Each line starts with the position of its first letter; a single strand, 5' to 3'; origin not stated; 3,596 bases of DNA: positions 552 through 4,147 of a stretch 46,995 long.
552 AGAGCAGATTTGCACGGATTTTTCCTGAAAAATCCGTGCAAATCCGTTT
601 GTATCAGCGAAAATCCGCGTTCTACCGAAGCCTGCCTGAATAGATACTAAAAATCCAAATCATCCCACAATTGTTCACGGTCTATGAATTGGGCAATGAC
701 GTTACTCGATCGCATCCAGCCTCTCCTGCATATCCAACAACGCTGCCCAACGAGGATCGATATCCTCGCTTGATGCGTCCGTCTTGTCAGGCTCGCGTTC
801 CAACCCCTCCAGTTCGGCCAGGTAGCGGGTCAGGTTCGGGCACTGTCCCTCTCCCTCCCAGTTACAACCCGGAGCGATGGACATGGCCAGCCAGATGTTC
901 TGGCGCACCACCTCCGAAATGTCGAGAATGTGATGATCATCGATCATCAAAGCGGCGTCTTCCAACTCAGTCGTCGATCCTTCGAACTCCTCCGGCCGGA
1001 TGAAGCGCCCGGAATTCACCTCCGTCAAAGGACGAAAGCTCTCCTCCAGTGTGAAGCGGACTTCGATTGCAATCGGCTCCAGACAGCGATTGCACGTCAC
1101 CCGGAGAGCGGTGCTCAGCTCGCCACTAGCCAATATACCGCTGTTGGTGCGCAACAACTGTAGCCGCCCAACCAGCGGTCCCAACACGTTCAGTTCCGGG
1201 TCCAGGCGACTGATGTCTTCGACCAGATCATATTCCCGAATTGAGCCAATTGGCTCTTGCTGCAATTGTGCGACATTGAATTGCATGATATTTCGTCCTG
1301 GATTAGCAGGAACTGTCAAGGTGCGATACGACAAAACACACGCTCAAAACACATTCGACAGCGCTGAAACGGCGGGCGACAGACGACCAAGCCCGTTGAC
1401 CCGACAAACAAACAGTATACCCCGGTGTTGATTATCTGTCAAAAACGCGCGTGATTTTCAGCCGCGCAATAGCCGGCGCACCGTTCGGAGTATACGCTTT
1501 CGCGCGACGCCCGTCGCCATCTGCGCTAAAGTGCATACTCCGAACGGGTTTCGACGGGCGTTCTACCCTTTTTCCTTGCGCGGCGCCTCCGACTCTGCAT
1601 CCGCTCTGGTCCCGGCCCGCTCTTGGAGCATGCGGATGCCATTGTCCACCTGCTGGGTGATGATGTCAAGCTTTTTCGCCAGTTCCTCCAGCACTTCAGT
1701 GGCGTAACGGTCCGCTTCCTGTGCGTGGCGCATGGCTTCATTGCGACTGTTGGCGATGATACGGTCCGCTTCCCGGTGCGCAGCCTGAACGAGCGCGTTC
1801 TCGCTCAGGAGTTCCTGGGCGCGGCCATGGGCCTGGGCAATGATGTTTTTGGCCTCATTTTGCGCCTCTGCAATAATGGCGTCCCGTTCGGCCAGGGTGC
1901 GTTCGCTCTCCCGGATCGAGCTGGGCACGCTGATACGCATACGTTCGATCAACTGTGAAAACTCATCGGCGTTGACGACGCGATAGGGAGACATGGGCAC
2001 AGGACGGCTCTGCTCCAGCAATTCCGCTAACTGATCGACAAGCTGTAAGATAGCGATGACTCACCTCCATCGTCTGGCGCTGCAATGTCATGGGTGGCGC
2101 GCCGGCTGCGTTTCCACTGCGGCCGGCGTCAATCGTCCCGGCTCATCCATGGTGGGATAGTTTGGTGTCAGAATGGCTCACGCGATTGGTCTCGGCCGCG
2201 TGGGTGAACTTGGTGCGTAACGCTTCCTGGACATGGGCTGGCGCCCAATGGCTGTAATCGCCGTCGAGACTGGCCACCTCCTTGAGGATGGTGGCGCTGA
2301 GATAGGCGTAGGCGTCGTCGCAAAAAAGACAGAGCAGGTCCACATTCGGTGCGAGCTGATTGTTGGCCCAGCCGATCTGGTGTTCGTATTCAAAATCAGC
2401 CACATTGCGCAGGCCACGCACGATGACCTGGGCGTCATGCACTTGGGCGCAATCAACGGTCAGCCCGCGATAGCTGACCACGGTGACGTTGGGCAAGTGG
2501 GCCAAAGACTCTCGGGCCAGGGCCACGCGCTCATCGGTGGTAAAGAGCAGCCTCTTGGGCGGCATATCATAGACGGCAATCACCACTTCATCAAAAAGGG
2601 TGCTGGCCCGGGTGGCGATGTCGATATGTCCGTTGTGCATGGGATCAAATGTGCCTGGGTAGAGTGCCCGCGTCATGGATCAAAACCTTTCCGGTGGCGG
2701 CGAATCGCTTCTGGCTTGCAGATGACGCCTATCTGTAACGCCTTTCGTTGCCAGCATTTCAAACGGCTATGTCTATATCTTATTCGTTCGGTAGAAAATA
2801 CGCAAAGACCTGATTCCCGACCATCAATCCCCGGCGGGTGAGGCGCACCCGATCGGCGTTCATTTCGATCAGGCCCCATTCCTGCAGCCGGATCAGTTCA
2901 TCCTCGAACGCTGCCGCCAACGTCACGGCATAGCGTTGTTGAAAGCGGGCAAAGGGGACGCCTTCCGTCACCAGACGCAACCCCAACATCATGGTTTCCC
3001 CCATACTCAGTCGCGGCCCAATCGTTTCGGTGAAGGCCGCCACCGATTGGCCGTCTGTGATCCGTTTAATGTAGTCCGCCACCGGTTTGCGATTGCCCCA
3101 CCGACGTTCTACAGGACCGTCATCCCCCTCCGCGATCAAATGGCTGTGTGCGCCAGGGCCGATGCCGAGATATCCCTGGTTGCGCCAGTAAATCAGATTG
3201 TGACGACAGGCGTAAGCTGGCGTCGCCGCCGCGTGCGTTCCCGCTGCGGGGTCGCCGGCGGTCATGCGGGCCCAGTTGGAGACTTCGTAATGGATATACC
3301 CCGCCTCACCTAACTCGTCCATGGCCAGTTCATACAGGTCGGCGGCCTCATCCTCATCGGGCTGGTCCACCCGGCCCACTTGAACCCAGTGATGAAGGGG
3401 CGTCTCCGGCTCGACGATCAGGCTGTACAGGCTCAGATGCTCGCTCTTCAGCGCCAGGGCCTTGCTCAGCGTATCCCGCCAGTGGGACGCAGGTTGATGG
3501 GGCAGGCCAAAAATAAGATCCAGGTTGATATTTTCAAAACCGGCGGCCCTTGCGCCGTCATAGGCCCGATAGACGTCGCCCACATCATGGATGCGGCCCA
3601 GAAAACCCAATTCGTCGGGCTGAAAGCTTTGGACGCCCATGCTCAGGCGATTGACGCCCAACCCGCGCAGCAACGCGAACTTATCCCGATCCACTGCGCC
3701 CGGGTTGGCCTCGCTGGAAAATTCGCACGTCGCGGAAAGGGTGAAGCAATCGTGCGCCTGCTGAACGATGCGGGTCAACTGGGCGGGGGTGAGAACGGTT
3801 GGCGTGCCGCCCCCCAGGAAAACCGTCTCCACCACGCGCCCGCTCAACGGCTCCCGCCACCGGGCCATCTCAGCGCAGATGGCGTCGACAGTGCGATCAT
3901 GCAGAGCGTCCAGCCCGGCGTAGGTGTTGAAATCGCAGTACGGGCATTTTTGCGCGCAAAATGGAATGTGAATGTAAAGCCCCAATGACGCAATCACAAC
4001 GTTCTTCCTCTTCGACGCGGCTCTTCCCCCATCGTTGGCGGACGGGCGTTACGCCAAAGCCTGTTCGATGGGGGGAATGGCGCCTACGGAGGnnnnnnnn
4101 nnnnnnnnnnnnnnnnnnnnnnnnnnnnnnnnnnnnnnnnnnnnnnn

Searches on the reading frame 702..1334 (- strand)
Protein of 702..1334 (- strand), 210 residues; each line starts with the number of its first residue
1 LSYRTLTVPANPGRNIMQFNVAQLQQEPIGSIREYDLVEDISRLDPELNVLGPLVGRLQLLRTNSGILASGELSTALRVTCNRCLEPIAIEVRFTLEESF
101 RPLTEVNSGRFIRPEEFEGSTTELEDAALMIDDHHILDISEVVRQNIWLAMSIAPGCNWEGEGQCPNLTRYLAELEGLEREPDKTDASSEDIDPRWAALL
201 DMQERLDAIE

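Call 71: search_protein_families(library=pfam, proteins=[window:702-1334:-], max_evalue=0.001)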
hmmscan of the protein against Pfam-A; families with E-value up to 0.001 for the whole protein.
window:702-1334:- (210 aa): 1 family
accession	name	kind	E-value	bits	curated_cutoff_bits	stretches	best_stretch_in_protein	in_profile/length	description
PF02620.22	YceD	-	2.1e-15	57.3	33.2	1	70-201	2-117/119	Large ribosomal RNA subunit accumulation protein YceD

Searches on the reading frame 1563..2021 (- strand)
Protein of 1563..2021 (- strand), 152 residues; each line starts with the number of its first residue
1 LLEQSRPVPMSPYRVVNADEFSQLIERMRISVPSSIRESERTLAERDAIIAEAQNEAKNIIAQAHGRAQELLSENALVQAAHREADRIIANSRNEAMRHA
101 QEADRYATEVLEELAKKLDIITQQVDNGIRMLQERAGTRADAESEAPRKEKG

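Call 71: search_protein_families(library=pfam, proteins=[window:1563-2021:-], max_evalue=0.001)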
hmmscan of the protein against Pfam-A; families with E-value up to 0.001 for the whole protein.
window:1563-2021:- (152 aa): 1 family
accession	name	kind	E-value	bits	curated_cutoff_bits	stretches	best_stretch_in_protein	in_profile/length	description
PF06188.17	HrpE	-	0.00099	19.5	23.5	0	47-119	33-108/191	HrpE/YscL/FliH and V-type ATPase subunit E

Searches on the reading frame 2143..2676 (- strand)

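Call 4: search_protein_families(library=pfam, proteins=[window:2143-2676:-], max_evalue=0.01)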
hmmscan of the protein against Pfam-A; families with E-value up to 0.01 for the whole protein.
window:2143-2676:- (177 aa): 1 family
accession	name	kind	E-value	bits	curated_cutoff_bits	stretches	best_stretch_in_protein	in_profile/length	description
PF01467.32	CTP_transf_like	-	1.6e-21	77.3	21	1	5-133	1-132/133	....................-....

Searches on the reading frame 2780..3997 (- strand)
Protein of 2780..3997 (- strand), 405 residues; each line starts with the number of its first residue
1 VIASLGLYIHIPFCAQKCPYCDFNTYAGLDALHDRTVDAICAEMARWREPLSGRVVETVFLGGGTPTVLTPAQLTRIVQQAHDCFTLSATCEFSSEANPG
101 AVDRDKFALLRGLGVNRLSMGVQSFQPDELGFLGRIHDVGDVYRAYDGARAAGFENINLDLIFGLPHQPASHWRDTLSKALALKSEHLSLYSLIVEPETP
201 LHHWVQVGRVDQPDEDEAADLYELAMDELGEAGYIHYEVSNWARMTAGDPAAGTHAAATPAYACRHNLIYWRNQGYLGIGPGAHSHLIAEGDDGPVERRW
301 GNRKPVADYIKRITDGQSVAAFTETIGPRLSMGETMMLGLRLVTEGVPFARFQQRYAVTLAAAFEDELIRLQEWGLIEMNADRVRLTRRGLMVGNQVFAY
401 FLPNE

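Call 4: search_protein_families(library=pfam, proteins=[window:2780-3997:-], max_evalue=0.01)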
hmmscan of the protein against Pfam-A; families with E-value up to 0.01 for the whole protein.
window:2780-3997:- (405 aa): 2 families
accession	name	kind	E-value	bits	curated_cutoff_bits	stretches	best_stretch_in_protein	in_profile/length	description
PF04055.27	Radical_SAM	-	1.6e-23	84.1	29.5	1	8-178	1-164/166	Radical SAM superfamily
PF06969.22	HemN_C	-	1.3e-13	51.2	24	1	332-393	7-67/67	HemN C-terminal domain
